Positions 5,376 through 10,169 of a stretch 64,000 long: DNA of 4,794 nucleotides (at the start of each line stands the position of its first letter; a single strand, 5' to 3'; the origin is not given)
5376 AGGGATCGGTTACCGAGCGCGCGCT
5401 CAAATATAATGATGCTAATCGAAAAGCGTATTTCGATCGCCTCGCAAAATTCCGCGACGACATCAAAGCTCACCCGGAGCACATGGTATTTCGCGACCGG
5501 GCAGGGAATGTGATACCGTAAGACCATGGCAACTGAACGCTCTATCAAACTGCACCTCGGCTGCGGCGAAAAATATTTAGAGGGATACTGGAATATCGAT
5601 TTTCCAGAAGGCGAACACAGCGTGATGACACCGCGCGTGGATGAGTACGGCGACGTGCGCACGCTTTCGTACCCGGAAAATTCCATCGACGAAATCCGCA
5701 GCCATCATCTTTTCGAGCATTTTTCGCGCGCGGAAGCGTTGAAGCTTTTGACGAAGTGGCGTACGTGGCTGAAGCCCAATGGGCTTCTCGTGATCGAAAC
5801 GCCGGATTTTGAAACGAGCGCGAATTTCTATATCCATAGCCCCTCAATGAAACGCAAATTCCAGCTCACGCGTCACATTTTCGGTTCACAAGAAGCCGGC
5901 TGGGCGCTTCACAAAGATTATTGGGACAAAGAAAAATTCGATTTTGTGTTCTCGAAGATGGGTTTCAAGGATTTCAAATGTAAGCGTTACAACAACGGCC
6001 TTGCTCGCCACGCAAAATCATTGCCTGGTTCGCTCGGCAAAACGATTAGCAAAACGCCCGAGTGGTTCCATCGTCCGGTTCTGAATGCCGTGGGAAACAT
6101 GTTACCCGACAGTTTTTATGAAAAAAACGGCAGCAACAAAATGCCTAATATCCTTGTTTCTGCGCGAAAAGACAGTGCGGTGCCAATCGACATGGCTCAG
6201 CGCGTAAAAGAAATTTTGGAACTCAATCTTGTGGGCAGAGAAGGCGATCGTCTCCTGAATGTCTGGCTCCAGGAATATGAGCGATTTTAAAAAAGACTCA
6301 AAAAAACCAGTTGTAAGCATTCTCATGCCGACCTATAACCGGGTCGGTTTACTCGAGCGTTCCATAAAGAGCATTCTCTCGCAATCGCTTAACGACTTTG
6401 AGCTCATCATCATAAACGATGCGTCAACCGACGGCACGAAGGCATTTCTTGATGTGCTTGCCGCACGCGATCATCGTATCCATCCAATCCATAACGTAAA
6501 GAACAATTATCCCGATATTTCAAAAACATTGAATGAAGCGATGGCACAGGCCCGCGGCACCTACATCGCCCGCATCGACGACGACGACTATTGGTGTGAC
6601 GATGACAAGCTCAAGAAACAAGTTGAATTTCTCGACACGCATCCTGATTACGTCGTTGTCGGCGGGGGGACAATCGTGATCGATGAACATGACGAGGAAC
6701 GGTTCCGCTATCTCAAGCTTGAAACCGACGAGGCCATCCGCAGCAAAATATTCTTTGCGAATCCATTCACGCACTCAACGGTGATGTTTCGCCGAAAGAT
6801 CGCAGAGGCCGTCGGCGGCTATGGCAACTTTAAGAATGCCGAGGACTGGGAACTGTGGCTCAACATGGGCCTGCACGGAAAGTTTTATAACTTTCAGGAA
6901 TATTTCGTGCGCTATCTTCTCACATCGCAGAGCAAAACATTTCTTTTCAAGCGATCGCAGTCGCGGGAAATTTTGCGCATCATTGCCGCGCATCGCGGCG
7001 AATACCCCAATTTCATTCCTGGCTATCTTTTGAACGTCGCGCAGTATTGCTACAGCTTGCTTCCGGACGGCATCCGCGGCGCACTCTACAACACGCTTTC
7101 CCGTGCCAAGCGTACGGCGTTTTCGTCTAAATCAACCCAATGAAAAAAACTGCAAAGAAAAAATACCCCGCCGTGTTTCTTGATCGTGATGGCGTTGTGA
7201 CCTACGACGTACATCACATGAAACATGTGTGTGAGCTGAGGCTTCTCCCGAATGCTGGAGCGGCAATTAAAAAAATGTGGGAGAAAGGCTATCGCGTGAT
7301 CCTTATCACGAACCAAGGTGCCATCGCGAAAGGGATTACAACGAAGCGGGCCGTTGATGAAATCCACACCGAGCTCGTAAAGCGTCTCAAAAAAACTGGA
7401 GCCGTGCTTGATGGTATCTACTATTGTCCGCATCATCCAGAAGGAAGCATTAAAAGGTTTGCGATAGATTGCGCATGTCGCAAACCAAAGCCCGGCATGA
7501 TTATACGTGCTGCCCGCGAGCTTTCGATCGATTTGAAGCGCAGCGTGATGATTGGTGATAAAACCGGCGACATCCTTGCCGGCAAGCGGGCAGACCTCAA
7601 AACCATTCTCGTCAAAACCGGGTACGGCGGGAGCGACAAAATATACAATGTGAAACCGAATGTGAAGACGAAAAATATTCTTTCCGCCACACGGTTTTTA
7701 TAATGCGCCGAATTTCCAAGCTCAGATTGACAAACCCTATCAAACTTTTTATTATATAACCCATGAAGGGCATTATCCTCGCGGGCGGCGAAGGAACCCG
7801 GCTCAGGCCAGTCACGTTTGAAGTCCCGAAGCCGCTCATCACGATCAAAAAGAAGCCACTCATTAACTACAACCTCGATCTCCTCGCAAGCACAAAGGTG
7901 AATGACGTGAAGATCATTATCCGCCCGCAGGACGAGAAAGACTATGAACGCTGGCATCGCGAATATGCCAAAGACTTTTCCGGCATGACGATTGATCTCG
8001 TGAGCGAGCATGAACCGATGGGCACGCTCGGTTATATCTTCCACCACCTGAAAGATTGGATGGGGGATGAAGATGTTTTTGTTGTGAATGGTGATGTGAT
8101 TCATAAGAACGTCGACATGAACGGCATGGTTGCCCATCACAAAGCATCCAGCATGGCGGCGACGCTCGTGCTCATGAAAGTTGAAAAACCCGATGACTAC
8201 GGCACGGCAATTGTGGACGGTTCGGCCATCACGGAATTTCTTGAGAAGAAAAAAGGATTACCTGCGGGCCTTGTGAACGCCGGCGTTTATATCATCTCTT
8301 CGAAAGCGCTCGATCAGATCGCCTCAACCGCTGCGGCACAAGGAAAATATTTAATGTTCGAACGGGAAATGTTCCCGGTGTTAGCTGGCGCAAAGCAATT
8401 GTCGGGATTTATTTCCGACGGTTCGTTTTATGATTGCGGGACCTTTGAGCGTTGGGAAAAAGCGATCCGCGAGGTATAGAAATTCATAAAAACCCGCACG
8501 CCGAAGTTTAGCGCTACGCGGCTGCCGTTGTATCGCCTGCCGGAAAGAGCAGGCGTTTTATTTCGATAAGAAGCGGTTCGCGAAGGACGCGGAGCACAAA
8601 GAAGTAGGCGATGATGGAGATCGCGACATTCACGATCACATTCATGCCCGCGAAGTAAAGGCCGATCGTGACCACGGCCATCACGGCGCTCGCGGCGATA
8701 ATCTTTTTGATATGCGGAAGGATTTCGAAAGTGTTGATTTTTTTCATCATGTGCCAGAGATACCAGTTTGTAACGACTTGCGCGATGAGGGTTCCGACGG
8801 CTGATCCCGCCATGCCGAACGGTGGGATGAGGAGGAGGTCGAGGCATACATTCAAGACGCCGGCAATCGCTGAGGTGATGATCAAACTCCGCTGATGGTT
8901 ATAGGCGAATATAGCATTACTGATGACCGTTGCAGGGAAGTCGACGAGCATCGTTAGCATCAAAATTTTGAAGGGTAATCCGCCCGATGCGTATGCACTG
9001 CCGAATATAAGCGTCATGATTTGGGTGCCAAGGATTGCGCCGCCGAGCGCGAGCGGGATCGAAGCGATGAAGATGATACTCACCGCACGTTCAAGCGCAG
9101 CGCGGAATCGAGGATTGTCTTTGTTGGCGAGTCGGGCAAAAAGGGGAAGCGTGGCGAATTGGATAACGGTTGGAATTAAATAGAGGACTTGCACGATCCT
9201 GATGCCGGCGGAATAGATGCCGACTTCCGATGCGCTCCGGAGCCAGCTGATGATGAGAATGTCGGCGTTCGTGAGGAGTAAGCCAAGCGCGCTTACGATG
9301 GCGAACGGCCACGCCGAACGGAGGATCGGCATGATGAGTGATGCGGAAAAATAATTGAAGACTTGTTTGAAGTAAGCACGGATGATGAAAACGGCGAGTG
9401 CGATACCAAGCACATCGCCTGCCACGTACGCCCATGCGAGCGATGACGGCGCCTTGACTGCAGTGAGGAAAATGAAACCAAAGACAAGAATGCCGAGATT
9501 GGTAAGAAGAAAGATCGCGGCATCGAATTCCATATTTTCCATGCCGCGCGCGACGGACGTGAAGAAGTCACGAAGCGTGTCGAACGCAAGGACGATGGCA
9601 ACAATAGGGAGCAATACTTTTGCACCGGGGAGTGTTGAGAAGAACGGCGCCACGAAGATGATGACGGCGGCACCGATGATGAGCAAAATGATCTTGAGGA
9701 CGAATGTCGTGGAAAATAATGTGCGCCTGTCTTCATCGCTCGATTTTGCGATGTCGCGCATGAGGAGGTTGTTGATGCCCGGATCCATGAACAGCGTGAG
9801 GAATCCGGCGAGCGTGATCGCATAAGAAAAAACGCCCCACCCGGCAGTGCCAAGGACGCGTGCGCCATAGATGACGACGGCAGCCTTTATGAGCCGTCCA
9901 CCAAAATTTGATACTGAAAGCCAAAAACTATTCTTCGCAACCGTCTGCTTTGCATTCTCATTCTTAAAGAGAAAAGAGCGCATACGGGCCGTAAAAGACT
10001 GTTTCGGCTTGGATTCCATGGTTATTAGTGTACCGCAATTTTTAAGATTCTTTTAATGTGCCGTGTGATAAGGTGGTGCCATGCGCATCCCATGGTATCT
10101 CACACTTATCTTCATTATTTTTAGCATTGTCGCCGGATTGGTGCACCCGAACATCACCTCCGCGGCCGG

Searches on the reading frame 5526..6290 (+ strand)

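Call 35: search_protein_families(library=pfam, proteins=[window:5526-6290:+], max_evalue=0.001)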
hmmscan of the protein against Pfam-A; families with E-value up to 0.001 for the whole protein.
window:5526-6290:+ (254 aa): 3 families
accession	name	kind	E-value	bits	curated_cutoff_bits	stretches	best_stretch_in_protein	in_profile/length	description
PF08241.18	Methyltransf_11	-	8.3e-07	30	21.2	1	42-90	49-95/95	Methyltransferase domain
PF13649.12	Methyltransf_25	-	2.8e-05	25.2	27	1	42-86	53-97/97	Methyltransferase domain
PF13489.12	Methyltransf_23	-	0.00031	20.9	27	1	45-107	73-124/164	Methyltransferase domain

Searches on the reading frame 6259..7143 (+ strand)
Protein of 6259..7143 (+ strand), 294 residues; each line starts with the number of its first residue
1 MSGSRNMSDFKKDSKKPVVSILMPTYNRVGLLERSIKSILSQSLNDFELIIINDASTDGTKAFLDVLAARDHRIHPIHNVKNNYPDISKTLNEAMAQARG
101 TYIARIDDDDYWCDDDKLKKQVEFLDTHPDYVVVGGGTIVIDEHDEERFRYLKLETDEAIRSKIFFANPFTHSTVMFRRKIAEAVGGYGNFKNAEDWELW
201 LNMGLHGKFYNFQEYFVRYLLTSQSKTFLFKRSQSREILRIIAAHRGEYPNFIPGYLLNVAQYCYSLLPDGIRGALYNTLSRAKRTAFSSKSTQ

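Call 35: search_protein_families(library=pfam, proteins=[window:6259-7143:+], max_evalue=0.001)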
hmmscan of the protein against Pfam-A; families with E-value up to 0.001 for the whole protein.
window:6259-7143:+ (294 aa): 4 families
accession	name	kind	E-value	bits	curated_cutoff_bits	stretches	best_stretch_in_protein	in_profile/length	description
PF00535.33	Glycos_transf_2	-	1.9e-32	113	23.3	1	20-185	1-167/168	Glycosyl transferase family 2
PF10111.15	Glyco_tranf_2_2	-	1.4e-11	44.9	27.3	1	34-211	17-207/276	Glycosyltransferase like family 2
PF13641.12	Glyco_tranf_2_3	-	1.5e-11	45.2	27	1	19-208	3-199/230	Glycosyltransferase like family 2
PF13632.12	Glyco_trans_2_3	-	1.8e-05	25.1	27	1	102-212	1-115/198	Glycosyl transferase family group 2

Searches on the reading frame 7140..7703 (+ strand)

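Call 35: search_protein_families(library=pfam, proteins=[window:7140-7703:+], max_evalue=0.001)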
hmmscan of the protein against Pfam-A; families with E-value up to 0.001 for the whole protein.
window:7140-7703:+ (187 aa): 6 families
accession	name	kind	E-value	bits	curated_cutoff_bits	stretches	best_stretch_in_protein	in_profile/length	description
PF13242.12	Hydrolase_like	-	7.7e-16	58.2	22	1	113-169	2-59/75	HAD-hyrolase-like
PF00702.32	Hydrolase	-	6.4e-09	36.9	26.4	1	29-152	89-191/191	haloacid dehalogenase-like hydrolase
PF13419.12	HAD_2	-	7e-09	36.5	23.8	1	111-158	131-178/178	Haloacid dehalogenase-like hydrolase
PF08645.17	PNK3P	-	1.3e-07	32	22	1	41-150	36-136/161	Polynucleotide kinase 3 phosphatase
PF07364.17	DUF1485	-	4.9e-06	26.5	22.8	1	39-98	46-104/290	Metallopeptidase family M81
PF13344.12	Hydrolase_6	-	0.00079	19.9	27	0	12-64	1-44/101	Haloacid dehalogenase-like hydrolase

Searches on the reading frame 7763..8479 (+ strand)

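Call 35: search_protein_families(library=pfam, proteins=[window:7763-8479:+], max_evalue=0.001)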
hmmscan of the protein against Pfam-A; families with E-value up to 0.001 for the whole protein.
window:7763-8479:+ (238 aa): 3 families
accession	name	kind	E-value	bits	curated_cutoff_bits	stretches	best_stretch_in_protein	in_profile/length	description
PF00483.29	NTP_transferase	-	3e-34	119.1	21.2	1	2-234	1-238/245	Nucleotidyl transferase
PF12804.13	NTP_transf_3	-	1.3e-10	42.1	27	1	3-208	1-142/160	MobA-like NTP transferase domain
PF01128.25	IspD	-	0.00051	20.3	27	1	4-60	4-58/221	2-C-methyl-D-erythritol 4-phosphate cytidylyltransferase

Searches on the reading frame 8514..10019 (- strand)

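Call 36: search_protein_families(library=pfam, proteins=[window:8514-10019:-], max_evalue=0.001)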
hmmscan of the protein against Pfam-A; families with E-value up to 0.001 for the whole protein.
window:8514-10019:- (501 aa): 4 families
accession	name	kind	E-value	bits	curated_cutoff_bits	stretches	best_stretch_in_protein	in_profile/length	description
PF01943.22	Polysacc_synt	-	2.5e-36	125.9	28.2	1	27-297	1-273/274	Polysaccharide biosynthesis protein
PF13440.11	Polysacc_synt_3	-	4.2e-22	79.2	23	1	53-344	3-289/293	Polysaccharide biosynthesis protein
PF03023.19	MurJ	-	3.1e-13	49.6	27.4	1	63-467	13-440/451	Lipid II flippase MurJ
PF01554.23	MatE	-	1.2e-06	28.7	24.9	1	238-395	1-160/161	MatE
